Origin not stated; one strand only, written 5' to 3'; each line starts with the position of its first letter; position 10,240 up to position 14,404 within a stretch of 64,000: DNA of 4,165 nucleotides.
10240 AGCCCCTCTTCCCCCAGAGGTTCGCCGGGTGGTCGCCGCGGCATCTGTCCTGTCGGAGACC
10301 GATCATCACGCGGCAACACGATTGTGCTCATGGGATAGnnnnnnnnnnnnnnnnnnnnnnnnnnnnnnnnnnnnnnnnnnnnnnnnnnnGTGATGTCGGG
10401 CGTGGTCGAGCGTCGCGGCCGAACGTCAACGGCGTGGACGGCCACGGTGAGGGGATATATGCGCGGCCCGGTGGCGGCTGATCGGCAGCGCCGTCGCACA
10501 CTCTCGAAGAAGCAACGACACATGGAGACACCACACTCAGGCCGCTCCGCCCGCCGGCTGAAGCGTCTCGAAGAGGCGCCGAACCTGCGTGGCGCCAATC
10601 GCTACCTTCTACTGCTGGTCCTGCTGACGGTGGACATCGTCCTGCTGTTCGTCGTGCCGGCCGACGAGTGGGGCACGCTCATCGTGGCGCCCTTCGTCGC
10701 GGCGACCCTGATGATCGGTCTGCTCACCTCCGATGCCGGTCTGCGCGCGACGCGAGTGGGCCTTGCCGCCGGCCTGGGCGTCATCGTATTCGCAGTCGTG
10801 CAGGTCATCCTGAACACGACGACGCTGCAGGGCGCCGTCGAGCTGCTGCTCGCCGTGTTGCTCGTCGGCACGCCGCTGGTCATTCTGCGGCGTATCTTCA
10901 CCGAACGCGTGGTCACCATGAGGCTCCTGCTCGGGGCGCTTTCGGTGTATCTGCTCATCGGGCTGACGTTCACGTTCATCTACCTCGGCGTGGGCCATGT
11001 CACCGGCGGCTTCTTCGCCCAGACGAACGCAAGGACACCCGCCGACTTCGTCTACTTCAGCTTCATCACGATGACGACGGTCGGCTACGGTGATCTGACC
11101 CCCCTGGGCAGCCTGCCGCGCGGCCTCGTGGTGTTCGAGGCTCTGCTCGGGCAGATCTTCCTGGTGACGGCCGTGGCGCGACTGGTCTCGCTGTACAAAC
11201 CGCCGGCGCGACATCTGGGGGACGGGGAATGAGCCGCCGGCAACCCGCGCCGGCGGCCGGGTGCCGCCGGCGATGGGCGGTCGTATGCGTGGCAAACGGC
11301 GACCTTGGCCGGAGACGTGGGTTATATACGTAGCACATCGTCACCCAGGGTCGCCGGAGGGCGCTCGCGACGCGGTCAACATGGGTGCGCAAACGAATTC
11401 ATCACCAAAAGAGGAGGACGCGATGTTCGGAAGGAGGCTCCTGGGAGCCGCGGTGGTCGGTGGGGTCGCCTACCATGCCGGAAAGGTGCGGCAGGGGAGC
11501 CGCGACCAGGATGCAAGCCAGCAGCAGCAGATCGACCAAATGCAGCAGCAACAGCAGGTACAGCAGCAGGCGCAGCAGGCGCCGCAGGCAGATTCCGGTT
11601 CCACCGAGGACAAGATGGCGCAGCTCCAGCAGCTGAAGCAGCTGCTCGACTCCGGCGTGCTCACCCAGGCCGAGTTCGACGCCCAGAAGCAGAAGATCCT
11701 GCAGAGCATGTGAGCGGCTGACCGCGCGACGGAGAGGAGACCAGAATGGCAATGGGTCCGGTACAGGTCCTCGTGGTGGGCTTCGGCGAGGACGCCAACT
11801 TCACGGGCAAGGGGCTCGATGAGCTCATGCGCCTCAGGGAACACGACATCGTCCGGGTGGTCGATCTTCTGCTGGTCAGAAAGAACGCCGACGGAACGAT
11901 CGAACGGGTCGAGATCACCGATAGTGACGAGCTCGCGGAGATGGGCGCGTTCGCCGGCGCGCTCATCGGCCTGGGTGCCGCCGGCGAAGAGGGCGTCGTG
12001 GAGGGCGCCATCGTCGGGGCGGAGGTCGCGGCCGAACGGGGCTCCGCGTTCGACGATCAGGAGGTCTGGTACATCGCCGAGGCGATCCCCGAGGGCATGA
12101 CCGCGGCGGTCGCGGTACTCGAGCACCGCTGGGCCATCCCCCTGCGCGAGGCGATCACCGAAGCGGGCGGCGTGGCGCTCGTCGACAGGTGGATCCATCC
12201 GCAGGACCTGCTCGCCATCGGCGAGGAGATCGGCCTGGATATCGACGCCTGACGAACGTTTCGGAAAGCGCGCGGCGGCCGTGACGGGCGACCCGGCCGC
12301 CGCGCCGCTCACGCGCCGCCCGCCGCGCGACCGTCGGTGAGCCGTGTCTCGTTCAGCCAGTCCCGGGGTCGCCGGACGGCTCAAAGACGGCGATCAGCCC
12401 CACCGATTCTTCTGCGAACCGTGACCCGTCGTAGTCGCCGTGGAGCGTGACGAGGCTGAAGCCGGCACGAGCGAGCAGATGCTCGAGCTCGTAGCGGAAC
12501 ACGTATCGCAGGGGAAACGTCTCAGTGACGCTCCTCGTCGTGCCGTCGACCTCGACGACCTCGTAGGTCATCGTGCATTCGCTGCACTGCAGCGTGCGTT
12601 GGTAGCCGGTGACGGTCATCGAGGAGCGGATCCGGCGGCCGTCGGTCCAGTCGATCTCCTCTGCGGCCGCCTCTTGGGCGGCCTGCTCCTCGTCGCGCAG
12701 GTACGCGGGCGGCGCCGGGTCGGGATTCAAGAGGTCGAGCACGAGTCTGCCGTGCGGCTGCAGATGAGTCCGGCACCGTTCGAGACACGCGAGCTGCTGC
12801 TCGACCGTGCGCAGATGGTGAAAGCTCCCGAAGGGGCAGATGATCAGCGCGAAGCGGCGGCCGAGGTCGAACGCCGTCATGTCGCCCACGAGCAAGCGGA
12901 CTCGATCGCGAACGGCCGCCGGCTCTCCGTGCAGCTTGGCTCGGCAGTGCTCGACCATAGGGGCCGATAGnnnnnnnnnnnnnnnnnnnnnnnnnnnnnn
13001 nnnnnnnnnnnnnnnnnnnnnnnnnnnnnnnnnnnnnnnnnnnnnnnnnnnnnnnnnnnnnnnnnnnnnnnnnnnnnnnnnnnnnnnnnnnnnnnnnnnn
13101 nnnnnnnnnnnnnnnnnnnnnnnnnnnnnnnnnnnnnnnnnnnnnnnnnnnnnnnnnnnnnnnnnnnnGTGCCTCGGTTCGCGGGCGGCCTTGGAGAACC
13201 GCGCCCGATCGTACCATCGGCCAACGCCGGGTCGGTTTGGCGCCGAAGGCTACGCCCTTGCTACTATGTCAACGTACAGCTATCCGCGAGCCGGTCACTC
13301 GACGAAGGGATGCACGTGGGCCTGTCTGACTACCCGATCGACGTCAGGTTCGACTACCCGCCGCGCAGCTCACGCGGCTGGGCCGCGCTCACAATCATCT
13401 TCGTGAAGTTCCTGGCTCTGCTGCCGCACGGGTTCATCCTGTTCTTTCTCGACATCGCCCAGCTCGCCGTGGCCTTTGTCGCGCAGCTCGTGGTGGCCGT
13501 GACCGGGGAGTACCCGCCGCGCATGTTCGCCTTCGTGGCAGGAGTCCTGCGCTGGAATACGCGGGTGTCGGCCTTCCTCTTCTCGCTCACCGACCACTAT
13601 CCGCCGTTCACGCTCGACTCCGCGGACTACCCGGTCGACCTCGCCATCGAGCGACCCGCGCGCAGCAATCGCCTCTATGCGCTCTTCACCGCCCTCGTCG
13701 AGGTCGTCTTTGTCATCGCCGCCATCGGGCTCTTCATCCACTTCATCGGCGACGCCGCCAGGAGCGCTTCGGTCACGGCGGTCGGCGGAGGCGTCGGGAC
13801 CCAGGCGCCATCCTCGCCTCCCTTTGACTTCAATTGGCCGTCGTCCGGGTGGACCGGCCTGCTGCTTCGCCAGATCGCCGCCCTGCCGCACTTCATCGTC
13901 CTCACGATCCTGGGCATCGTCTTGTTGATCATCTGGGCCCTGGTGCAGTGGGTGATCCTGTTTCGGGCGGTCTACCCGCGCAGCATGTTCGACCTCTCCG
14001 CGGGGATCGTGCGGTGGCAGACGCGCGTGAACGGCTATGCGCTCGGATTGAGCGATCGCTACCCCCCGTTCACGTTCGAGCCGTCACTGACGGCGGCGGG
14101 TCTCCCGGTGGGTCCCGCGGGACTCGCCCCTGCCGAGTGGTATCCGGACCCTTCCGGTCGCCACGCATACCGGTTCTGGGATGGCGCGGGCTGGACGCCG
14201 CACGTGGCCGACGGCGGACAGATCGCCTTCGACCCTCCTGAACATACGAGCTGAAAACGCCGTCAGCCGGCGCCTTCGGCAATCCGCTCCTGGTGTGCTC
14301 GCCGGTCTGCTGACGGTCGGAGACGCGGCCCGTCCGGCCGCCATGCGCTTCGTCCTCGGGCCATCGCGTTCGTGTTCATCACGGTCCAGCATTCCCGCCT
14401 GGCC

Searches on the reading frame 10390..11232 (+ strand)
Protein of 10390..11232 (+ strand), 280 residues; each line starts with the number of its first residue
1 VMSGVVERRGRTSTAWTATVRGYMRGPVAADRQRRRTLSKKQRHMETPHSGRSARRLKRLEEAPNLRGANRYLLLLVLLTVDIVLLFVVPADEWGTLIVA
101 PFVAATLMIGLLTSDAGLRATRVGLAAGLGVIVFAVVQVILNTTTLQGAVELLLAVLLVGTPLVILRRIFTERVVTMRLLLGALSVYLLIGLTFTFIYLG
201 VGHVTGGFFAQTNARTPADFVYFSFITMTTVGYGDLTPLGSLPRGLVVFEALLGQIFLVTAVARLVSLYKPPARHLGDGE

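Call 22: search_protein_families(library=pfam, proteins=[window:10390-11232:+], max_evalue=0.01)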
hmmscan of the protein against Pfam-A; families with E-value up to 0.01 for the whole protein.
window:10390-11232:+ (280 aa): 1 family
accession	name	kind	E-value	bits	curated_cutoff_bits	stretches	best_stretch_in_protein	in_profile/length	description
PF07885.22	Ion_trans_2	-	3.4e-11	43.3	22.5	1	197-268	16-76/79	Ion channel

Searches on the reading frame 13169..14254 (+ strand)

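Call 22: search_protein_families(library=pfam, proteins=[window:13169-14254:+], max_evalue=0.01)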
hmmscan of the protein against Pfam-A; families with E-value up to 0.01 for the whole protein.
window:13169-14254:+ (361 aa): 2 families
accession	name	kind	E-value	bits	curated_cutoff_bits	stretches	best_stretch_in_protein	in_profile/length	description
PF14333.11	DUF4389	-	8.5e-21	74.1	25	2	231-301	4-74/76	Domain of unknown function (DUF4389)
PF10708.14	DUF2510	-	5e-10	39.4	24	1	324-350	3-30/35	Protein of unknown function (DUF2510)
